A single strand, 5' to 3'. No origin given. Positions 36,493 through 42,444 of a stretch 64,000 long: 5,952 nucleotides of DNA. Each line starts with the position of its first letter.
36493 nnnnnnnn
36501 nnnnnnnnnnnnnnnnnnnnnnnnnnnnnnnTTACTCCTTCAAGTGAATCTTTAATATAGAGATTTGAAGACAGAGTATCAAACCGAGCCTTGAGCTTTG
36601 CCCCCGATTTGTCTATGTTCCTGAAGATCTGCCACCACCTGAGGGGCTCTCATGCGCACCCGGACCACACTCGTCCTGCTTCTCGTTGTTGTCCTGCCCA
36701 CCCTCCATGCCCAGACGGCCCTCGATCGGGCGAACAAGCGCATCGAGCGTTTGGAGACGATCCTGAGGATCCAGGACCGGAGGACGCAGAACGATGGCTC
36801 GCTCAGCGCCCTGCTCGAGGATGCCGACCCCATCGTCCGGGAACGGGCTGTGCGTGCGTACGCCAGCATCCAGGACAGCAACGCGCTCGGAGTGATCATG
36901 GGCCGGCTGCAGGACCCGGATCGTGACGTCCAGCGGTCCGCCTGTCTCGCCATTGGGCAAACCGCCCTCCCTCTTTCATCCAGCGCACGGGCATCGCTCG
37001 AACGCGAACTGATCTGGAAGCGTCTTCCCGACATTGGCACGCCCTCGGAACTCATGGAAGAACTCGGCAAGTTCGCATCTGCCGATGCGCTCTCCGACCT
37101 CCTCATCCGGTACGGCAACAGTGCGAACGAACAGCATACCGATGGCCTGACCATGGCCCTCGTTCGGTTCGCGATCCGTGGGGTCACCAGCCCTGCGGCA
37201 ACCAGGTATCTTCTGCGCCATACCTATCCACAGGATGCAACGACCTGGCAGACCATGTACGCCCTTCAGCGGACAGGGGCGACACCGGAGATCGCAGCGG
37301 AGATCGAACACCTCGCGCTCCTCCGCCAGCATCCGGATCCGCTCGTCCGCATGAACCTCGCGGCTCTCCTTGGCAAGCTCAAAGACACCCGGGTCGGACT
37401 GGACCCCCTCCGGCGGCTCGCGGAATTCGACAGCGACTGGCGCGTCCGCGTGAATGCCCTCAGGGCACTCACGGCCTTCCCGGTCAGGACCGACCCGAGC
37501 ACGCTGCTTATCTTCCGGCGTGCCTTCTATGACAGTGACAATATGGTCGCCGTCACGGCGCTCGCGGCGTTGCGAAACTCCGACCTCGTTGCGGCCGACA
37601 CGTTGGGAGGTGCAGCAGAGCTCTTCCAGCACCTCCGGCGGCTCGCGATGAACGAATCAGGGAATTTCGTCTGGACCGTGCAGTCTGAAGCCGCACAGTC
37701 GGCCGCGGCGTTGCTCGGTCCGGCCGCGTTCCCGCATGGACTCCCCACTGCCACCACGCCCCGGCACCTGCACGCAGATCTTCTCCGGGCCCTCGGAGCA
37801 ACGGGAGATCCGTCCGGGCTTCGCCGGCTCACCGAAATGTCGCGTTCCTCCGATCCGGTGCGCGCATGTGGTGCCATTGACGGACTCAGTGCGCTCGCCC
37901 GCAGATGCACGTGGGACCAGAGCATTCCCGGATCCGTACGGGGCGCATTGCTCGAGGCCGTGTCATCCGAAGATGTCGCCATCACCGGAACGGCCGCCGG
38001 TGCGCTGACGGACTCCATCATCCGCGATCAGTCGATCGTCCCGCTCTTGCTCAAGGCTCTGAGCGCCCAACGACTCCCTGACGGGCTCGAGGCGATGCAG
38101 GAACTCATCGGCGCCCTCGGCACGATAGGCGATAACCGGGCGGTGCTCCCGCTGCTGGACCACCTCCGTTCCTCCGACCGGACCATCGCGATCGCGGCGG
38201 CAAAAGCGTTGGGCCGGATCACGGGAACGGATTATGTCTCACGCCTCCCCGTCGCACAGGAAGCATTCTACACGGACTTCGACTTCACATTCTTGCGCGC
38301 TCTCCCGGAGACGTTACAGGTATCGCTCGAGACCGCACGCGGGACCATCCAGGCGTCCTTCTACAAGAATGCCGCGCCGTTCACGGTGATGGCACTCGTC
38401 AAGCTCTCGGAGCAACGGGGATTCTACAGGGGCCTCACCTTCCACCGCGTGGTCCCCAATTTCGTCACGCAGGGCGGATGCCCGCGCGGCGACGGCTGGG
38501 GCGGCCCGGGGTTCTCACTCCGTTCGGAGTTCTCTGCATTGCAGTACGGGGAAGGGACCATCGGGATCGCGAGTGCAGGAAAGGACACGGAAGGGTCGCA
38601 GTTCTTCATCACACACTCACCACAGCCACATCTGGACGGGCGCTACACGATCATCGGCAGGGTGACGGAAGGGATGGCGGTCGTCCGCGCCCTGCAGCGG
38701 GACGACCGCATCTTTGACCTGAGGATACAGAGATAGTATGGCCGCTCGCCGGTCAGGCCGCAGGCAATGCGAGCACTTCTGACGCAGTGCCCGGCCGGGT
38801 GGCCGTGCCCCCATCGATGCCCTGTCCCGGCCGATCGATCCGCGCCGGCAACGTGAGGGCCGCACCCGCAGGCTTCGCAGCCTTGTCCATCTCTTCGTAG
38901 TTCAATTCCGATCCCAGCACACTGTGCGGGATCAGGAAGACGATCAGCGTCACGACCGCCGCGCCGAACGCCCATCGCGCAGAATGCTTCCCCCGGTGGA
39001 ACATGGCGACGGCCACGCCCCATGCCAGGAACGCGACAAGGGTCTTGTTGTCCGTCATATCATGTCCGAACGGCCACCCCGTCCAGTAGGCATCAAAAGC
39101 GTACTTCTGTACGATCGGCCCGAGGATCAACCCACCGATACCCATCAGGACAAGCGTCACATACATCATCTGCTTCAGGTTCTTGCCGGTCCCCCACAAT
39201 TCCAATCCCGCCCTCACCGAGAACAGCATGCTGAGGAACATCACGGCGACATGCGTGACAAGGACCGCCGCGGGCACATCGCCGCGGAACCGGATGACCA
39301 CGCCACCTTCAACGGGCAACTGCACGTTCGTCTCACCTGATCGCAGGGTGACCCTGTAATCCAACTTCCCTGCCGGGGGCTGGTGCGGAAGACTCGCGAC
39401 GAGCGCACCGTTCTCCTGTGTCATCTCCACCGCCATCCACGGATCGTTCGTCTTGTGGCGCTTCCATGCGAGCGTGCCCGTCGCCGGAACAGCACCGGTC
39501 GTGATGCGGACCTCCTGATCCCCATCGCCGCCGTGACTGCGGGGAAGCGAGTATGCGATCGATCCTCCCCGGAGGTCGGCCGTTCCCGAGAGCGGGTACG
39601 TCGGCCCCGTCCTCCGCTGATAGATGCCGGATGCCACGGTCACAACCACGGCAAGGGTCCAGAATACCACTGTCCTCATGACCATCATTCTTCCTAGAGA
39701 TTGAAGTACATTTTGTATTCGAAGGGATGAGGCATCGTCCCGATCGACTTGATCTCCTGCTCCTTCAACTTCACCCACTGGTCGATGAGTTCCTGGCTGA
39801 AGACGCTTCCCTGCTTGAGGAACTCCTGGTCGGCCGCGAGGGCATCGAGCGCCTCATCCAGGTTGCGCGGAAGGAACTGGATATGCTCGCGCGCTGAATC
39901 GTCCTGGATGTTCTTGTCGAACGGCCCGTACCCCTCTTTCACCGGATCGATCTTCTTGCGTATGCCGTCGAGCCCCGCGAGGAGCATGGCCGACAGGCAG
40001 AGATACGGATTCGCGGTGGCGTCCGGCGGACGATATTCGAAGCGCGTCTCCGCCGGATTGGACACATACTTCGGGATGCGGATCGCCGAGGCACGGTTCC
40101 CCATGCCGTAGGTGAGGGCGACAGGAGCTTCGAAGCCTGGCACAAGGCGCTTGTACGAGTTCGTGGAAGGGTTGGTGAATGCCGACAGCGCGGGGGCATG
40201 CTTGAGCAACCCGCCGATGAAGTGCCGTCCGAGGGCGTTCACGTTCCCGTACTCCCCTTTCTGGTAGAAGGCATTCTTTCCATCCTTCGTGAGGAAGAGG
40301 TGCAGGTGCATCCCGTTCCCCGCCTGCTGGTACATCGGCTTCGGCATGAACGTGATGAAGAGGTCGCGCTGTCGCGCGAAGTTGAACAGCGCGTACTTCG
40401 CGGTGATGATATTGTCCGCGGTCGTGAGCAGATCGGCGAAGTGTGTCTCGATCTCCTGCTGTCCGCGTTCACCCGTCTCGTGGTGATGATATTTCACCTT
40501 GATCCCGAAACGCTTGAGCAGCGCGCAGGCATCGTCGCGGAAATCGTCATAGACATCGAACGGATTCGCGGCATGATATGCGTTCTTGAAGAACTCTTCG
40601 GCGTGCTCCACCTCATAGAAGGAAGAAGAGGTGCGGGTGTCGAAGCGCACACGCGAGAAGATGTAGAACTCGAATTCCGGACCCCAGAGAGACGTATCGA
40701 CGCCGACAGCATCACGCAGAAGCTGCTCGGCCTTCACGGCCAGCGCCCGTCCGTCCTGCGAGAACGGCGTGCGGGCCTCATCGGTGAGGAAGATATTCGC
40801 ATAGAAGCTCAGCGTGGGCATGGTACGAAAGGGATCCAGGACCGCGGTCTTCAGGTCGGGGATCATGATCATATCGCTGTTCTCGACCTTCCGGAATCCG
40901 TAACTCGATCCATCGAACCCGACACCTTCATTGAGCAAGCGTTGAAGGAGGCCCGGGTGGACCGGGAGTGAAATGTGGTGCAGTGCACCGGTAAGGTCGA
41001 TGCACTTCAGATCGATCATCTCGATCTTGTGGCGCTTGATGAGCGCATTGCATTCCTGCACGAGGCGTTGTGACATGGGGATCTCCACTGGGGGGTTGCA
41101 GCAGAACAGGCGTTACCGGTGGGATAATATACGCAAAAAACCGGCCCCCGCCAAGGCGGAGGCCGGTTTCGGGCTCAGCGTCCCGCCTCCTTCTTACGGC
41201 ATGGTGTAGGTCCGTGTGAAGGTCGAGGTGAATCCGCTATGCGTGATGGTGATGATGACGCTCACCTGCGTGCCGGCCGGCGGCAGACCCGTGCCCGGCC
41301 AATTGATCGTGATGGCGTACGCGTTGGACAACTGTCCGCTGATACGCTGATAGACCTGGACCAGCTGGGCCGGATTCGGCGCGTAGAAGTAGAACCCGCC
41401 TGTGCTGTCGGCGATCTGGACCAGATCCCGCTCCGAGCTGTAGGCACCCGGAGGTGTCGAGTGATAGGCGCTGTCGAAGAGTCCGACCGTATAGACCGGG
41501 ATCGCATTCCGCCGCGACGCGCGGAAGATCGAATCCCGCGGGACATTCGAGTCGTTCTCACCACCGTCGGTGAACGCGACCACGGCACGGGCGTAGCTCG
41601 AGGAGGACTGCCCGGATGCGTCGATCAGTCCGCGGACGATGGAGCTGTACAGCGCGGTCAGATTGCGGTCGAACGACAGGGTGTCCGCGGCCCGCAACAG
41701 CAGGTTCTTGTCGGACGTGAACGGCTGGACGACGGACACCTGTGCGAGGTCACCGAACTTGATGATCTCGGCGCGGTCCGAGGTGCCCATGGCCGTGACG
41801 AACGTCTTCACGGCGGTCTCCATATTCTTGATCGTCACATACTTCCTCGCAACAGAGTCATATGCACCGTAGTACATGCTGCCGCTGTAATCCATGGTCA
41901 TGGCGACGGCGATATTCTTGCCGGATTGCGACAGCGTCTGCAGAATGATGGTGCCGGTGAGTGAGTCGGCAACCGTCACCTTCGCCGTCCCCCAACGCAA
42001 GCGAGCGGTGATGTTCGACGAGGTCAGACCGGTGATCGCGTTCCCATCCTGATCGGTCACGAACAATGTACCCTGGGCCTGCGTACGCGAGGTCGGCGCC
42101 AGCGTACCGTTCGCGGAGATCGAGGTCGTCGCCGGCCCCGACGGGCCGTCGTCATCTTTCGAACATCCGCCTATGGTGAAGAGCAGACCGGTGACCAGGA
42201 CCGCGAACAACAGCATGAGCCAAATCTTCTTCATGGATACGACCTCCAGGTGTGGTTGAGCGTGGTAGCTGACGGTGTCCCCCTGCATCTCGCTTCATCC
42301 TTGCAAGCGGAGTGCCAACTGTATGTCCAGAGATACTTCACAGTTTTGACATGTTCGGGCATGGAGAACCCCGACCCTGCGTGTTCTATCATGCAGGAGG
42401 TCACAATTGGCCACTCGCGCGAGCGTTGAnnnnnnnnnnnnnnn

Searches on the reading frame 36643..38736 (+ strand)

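Call 49: search_protein_families(library=pfam, proteins=[window:36643-38736:+], max_evalue=0.00001)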
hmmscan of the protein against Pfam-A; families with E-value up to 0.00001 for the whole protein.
window:36643-38736:+ (697 aa): 4 families
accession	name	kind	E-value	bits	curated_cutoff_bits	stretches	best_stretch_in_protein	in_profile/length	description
PF00160.26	Pro_isomerase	-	2e-31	109.8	21.7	1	560-686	2-139/159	Cyclophilin type peptidyl-prolyl cis-trans isomerase/CLD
PF13646.12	HEAT_2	-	1.5e-27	96.1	27.7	3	54-110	5-61/88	HEAT repeats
PF02985.28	HEAT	-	7.6e-11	41.7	23.5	0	255-279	4-27/31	HEAT repeat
PF00514.29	Arm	-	4.3e-06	27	20.6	0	496-527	9-40/41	Armadillo/beta-catenin-like repeat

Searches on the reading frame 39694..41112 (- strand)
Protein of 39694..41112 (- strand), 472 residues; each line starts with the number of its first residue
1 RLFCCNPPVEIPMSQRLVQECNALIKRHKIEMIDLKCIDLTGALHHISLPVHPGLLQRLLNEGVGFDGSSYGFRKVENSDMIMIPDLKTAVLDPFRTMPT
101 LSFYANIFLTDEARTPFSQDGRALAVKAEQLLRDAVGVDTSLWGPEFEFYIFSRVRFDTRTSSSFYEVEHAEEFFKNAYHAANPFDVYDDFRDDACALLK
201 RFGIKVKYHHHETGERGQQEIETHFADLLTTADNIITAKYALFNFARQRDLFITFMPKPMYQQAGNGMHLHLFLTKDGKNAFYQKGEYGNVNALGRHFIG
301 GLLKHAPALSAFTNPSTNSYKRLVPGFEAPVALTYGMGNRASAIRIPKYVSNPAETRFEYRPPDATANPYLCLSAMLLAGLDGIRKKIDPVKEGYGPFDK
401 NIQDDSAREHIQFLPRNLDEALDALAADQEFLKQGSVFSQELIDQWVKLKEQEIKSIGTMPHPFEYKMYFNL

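Call 49: search_protein_families(library=pfam, proteins=[window:39694-41112:-], max_evalue=0.00001)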
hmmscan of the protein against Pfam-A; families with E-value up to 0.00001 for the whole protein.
window:39694-41112:- (472 aa): 2 families
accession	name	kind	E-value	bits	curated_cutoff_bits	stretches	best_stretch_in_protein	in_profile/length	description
PF00120.29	Gln-synt_C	-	1.7e-109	366.5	24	1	120-469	3-344/344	Glutamine synthetase, catalytic domain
PF03951.24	Gln-synt_N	-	1.1e-20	73.4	33.4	1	29-108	1-80/82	Glutamine synthetase, beta-Grasp domain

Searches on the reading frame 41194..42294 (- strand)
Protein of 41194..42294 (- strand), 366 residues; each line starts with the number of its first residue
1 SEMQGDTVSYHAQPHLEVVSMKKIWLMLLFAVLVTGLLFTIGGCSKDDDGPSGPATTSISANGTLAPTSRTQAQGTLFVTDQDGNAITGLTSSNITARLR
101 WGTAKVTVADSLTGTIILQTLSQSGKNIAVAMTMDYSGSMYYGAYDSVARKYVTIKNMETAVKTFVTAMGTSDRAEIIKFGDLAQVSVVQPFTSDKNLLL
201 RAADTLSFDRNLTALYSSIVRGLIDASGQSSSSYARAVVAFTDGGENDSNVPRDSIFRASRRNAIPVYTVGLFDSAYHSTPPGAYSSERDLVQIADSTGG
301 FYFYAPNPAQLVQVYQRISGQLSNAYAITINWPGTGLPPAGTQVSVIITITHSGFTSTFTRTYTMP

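Call 49: search_protein_families(library=pfam, proteins=[window:41194-42294:-], max_evalue=0.00001)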
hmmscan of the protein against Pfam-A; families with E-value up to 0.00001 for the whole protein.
window:41194-42294:- (366 aa): 1 family
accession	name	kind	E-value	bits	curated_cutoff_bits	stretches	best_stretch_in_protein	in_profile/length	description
PF13519.12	VWA_2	-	5.3e-08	33.9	27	1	133-244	4-106/107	von Willebrand factor type A domain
